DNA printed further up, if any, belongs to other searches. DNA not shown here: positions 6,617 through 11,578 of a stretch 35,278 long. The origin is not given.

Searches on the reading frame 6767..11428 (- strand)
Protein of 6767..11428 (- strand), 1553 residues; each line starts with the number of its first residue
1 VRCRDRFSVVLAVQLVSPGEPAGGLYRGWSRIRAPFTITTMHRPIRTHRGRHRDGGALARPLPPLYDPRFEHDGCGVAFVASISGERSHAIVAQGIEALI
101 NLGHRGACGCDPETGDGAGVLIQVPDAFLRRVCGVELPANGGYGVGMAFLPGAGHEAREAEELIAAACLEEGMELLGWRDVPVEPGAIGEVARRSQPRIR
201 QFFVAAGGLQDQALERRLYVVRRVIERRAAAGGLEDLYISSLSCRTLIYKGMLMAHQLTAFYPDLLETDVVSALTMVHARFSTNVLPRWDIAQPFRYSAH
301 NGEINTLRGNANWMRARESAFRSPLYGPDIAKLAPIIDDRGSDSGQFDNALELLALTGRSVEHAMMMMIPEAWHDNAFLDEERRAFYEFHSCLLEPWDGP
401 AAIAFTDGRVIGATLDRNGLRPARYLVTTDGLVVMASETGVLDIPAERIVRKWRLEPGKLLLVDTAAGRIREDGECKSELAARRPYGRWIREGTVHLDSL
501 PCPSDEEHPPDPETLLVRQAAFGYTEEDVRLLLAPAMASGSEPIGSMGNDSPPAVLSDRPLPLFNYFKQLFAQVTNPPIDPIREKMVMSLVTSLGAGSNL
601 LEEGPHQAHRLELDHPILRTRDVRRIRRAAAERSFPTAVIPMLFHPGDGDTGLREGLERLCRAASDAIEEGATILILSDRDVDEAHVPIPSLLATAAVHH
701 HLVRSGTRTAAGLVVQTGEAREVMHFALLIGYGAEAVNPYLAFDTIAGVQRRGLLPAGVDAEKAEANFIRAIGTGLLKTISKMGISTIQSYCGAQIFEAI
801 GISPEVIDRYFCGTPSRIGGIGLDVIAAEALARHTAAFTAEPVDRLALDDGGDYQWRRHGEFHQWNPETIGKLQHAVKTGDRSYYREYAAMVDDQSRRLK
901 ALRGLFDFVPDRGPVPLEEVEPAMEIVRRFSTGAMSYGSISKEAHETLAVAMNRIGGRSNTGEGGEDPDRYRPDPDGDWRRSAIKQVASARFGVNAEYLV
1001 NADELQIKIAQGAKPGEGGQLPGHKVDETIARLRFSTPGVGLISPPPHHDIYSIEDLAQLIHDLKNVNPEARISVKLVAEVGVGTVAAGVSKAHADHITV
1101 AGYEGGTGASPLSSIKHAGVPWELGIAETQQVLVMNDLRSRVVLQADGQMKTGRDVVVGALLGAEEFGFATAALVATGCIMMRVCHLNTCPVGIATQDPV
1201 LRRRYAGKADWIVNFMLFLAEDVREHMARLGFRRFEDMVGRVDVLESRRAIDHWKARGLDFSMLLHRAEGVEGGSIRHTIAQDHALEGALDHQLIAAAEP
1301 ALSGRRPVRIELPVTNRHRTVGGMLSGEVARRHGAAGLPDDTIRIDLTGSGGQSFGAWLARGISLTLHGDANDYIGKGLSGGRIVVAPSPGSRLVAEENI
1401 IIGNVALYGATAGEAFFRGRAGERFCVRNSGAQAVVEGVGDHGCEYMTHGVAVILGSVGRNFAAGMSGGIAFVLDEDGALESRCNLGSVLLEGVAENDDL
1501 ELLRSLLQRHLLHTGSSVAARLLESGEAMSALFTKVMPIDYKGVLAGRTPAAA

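Call 41: search_protein_families(library=pfam, proteins=[window:6767-11428:-], max_evalue=0.00001)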
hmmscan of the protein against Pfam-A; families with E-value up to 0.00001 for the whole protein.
window:6767-11428:- (1553 aa): 4 families
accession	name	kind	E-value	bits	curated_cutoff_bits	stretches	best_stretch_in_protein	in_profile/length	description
PF00310.26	GATase_2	-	2.5e-174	580.4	19.9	1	75-489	1-420/420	Glutamine amidotransferases class-II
PF01645.23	Glu_synthase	-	7.7e-151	502.9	20.4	1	864-1232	2-368/369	Conserved region in glutamate synthase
PF04898.20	Glu_syn_central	-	7.1e-114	380.3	22.8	1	518-803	2-277/277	Glutamate synthase central domain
PF01493.24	GXGXG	-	3.1e-80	268.6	32.5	1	1313-1499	2-188/190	GXGXG motif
